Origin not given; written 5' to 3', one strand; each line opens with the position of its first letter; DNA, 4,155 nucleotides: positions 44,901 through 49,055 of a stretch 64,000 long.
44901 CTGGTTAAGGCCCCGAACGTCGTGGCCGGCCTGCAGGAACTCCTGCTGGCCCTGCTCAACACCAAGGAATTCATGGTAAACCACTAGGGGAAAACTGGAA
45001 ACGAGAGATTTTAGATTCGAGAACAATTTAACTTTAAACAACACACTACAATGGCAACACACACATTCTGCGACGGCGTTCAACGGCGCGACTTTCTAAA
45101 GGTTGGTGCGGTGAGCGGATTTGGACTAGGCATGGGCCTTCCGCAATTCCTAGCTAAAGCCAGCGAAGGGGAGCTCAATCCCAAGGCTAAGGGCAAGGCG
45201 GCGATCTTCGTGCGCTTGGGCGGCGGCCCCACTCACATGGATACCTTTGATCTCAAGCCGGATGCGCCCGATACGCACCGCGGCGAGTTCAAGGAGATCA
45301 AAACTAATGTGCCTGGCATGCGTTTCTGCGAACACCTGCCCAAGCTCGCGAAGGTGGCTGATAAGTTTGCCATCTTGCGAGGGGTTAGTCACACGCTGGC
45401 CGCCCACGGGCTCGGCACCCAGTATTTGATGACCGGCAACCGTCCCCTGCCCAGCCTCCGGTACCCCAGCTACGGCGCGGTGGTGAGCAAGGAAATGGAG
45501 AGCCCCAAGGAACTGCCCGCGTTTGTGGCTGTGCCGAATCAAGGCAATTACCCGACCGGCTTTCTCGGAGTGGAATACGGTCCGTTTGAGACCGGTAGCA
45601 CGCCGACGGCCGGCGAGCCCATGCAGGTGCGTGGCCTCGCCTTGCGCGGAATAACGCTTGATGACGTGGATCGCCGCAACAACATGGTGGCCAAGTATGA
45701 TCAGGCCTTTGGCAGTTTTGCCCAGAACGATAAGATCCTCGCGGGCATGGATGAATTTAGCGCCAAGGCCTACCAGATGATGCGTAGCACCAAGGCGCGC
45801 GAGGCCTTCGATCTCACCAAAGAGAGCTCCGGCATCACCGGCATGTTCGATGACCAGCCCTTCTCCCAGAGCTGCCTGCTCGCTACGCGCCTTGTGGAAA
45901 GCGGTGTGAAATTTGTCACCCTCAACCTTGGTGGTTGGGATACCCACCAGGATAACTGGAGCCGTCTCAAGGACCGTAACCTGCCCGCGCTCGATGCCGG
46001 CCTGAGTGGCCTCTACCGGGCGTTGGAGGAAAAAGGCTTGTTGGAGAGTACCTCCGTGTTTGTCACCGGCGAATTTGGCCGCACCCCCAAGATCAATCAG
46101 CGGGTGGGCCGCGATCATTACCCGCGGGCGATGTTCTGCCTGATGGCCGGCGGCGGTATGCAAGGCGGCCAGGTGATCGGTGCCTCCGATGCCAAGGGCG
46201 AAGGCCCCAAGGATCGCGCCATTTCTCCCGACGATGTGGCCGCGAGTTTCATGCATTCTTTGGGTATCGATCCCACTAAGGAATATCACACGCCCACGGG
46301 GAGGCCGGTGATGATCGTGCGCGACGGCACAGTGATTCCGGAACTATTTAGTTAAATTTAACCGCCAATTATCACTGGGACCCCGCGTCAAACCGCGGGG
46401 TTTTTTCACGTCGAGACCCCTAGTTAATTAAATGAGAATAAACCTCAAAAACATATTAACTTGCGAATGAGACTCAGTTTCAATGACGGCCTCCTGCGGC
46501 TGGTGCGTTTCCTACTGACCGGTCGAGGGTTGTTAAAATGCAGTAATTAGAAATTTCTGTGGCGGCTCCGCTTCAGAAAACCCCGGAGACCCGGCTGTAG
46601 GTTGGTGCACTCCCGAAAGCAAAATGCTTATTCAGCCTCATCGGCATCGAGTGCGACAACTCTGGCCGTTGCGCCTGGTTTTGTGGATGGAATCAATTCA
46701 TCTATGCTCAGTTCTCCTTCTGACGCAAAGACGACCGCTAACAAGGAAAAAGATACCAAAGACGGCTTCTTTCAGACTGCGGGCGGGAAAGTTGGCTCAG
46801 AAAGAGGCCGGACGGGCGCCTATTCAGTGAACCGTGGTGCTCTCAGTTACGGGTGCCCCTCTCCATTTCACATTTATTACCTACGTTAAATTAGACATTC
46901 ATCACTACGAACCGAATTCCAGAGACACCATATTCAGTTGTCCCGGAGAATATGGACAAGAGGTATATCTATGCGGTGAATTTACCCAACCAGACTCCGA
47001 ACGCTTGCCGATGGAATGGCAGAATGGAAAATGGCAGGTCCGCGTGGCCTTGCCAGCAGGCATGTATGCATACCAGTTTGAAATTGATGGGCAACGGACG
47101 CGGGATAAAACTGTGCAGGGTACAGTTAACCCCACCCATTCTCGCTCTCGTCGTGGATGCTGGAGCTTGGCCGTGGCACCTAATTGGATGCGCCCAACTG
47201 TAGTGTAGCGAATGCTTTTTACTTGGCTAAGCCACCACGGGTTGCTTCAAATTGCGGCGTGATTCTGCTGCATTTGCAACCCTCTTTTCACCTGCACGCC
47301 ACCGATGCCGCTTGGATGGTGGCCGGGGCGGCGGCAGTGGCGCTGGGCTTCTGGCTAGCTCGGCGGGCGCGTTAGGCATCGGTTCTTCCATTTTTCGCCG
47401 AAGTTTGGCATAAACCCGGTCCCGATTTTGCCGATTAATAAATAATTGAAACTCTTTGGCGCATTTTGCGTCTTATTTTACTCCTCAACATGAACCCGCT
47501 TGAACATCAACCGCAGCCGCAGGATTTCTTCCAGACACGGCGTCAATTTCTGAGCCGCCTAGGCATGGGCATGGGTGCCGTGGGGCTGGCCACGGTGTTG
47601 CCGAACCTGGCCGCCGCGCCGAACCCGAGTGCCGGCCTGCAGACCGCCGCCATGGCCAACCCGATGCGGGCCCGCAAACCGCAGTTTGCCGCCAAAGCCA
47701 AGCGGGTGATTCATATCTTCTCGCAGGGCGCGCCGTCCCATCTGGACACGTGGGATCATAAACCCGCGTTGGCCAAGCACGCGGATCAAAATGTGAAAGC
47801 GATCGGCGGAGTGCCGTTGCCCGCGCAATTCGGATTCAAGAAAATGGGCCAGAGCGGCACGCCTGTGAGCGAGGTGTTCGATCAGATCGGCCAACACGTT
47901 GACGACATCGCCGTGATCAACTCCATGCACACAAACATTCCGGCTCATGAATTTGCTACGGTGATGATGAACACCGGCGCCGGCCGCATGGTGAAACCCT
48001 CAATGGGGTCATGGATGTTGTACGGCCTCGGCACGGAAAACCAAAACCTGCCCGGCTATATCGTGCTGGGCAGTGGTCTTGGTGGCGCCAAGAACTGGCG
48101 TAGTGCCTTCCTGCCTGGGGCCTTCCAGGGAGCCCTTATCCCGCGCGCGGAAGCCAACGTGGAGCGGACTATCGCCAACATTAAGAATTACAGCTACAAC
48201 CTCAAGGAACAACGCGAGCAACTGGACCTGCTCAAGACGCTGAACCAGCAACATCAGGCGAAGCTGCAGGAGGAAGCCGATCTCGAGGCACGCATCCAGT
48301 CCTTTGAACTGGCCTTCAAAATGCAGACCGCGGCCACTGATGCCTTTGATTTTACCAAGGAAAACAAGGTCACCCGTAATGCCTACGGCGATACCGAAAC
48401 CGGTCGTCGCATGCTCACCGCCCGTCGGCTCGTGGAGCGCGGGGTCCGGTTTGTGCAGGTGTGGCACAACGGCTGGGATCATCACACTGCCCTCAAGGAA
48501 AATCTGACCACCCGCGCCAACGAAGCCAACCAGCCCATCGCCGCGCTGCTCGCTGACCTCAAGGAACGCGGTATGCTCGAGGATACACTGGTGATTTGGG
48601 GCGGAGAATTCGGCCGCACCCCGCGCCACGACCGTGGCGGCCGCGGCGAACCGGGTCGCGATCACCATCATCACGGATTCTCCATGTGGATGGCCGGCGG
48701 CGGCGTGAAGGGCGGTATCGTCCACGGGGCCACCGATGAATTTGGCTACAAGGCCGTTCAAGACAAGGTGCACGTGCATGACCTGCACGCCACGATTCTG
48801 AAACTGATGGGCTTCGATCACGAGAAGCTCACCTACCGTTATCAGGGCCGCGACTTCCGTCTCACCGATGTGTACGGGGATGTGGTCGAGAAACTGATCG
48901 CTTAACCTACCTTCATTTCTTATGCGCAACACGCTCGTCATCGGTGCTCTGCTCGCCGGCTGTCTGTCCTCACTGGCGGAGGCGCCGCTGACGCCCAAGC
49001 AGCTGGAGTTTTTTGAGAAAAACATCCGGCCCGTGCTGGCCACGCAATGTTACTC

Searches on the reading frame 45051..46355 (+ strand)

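Call 76: search_protein_families(library=pfam, proteins=[window:45051-46355:+], max_evalue=0.001)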
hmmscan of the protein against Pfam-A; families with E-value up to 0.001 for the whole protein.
window:45051-46355:+ (434 aa): 1 family
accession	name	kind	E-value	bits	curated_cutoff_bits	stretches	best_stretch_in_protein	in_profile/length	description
PF07394.17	DUF1501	-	1.3e-100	337.7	27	1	49-433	2-390/390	Protein of unknown function (DUF1501)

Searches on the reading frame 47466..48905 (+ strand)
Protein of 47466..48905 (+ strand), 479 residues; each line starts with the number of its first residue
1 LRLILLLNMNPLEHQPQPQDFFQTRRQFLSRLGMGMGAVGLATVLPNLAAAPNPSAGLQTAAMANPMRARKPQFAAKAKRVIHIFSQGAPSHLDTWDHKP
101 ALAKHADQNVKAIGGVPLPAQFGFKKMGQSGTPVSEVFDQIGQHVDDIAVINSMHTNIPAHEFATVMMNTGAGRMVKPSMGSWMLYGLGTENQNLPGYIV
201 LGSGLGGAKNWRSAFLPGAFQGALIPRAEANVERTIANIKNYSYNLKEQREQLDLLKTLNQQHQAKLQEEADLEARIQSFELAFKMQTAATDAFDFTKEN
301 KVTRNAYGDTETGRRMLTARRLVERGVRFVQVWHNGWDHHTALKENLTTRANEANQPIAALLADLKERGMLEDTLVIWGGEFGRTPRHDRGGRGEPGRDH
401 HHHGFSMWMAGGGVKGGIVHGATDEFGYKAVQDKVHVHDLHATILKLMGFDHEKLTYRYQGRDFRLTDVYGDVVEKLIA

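Call 76: search_protein_families(library=pfam, proteins=[window:47466-48905:+], max_evalue=0.001)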
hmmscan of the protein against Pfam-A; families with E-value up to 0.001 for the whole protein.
window:47466-48905:+ (479 aa): 1 family
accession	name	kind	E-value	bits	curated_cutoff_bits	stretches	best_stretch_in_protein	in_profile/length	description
PF07394.17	DUF1501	-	3.1e-142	474.8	27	1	78-478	1-390/390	Protein of unknown function (DUF1501)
